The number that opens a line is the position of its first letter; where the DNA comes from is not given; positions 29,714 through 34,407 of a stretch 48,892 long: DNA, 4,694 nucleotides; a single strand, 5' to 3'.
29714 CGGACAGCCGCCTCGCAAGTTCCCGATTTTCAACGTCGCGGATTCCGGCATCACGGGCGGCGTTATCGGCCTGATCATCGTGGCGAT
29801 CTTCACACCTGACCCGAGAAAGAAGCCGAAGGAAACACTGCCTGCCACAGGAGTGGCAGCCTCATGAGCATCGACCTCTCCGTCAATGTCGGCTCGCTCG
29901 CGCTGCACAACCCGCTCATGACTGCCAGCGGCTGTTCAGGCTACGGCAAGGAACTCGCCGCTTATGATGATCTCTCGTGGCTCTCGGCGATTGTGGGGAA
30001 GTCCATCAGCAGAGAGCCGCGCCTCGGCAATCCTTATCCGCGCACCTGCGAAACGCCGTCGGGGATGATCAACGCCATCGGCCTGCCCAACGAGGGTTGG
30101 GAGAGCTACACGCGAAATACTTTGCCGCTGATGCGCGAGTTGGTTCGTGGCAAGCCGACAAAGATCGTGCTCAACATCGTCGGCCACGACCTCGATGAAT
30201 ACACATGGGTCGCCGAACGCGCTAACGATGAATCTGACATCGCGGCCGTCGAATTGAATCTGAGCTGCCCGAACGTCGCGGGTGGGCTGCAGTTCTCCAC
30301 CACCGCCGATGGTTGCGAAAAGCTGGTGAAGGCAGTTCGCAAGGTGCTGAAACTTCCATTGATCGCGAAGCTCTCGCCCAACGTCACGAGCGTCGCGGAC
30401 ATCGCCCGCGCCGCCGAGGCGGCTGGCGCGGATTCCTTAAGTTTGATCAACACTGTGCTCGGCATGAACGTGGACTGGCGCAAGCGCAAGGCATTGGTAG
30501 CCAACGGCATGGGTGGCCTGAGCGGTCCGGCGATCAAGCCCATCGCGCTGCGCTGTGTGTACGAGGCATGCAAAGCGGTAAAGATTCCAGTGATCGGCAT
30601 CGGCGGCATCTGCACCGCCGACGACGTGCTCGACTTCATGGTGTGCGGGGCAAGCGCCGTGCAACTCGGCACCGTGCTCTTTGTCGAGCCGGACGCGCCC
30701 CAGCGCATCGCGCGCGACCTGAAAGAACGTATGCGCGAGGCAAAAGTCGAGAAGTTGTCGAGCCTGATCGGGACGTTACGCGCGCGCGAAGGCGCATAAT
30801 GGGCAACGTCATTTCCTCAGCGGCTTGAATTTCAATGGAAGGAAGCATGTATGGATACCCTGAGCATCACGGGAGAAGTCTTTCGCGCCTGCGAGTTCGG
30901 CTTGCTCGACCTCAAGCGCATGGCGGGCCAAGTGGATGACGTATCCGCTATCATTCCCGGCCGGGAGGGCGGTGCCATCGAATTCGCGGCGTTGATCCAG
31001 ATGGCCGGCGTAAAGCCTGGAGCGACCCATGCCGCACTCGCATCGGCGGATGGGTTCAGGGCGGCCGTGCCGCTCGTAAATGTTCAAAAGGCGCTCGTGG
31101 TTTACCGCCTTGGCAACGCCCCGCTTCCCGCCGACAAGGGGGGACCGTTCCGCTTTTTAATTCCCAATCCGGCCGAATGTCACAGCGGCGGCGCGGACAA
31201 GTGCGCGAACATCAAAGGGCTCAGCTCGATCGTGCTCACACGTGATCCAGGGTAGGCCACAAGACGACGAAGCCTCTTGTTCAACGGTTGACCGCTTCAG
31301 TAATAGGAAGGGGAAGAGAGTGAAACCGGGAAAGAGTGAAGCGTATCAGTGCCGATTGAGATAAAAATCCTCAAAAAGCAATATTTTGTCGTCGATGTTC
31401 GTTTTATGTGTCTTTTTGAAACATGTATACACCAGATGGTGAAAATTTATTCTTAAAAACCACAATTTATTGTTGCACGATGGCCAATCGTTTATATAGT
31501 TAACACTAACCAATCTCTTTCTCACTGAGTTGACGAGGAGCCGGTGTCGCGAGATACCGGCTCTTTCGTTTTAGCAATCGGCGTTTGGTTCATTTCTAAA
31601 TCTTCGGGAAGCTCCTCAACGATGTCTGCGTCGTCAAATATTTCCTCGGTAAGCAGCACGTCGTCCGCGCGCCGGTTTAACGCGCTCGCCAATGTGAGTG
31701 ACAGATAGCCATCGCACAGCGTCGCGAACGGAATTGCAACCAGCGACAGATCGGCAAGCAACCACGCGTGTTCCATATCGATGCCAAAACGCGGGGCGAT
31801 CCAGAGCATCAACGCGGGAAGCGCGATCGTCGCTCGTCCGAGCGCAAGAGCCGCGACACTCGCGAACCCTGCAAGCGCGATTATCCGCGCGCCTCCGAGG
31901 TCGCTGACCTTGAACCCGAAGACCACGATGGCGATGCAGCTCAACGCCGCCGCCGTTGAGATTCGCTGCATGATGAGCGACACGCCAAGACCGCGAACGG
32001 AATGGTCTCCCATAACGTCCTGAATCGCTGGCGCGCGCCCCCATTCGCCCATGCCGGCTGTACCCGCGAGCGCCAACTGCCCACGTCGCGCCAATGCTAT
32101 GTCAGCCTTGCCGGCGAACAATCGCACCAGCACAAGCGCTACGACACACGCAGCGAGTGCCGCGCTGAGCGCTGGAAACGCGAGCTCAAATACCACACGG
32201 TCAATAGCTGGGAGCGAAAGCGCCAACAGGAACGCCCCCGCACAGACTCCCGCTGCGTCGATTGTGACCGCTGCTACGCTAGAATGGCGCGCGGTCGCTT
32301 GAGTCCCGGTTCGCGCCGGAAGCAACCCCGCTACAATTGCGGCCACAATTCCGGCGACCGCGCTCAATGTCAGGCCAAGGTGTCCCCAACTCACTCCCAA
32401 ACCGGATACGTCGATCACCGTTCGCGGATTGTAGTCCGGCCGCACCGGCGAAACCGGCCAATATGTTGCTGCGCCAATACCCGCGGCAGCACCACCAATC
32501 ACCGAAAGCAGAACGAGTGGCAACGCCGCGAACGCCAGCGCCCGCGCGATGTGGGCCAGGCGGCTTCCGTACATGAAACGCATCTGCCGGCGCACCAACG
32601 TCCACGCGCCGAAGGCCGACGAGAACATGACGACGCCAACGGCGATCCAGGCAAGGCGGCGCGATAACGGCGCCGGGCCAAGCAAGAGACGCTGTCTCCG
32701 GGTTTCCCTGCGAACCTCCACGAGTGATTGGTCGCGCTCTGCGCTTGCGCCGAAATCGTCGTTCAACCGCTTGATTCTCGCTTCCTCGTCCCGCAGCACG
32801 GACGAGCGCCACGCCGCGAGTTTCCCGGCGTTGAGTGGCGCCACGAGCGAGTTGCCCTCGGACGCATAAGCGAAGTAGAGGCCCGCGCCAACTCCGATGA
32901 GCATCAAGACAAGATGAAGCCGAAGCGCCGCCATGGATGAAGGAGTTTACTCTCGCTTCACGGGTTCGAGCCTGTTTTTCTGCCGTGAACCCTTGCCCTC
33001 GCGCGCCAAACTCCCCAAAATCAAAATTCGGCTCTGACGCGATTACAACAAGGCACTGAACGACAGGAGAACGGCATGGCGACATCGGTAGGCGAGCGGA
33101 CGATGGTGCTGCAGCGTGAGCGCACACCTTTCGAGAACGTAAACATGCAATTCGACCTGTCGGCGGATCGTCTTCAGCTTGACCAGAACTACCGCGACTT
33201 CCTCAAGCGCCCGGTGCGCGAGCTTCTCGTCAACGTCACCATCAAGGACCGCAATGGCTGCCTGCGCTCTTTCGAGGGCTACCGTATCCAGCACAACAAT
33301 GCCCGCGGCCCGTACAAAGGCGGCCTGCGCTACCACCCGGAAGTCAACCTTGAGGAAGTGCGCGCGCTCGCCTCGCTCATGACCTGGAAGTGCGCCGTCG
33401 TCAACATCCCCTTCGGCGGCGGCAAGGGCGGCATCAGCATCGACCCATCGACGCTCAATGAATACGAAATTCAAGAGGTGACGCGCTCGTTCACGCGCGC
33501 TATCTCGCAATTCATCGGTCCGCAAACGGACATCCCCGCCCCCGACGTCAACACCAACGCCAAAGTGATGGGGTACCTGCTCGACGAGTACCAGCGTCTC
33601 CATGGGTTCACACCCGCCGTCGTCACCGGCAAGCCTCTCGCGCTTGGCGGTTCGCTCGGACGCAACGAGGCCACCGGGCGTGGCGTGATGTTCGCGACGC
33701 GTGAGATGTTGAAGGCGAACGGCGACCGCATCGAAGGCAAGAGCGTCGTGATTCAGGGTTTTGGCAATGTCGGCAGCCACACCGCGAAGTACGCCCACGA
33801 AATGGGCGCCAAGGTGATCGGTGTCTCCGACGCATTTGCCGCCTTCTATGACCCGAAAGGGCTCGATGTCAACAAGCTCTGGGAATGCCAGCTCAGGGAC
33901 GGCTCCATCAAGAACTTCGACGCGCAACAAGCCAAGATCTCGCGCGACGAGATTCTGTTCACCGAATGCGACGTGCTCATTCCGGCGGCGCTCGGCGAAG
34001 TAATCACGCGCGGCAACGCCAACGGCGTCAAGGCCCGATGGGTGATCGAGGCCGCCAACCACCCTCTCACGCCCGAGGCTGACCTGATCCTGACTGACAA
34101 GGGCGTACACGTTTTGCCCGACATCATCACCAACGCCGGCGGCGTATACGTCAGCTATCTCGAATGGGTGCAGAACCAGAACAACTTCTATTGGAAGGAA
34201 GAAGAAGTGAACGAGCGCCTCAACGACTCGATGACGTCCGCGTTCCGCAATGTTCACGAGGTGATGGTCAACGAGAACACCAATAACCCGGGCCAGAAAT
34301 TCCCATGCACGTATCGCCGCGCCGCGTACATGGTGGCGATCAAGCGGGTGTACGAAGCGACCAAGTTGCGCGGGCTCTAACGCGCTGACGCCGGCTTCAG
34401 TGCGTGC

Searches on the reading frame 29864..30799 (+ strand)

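Call 42: search_protein_families(library=pfam, proteins=[window:29864-30799:+], max_evalue=0.001)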
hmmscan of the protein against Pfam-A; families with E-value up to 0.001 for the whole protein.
window:29864-30799:+ (311 aa): 5 families
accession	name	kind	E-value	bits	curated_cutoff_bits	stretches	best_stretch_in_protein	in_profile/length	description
PF01180.27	DHO_dh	-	5.3e-78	262.6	27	1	5-290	2-291/291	Dihydroorotate dehydrogenase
PF03060.21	NMO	-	3e-10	40.5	28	1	172-287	141-240/331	Nitronate monooxygenase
PF01207.24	Dus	-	1.4e-07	31.4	20.4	1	97-192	52-155/311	Dihydrouridine synthase (Dus)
PF00977.27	His_biosynth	-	0.00031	20.7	23.6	0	226-286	59-119/228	Histidine biosynthesis protein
PF00478.31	IMPDH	-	0.00076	19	25.6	0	228-282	195-249/345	IMP dehydrogenase / GMP reductase domain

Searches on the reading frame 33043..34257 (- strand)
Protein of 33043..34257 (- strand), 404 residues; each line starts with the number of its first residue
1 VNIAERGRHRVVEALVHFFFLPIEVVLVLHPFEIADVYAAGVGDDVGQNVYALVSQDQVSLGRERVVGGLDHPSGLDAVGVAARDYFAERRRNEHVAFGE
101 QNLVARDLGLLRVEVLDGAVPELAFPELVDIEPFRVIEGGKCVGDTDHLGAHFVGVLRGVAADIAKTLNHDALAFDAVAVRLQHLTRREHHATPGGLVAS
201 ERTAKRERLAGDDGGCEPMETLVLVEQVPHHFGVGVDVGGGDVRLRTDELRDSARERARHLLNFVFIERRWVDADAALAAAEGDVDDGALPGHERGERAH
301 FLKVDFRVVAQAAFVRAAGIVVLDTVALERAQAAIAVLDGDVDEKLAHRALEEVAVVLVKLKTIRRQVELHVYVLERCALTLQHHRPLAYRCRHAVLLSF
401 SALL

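Call 42: search_protein_families(library=pfam, proteins=[window:33043-34257:-], max_evalue=0.001)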
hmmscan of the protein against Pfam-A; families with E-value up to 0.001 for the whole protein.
window:33043-34257:- (404 aa): 0 families

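Call 80: search_protein_families(library=ncbifam, proteins=[window:33043-34257:-], max_evalue=0.01)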
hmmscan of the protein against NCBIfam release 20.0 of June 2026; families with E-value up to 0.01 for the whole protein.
window:33043-34257:- (404 aa): 1 family
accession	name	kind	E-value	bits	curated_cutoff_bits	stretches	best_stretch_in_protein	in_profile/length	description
TIGR02267.1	TIGR02267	domain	0.0092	16.4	60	0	158-231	39-111/123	DUSAM domain-containing protein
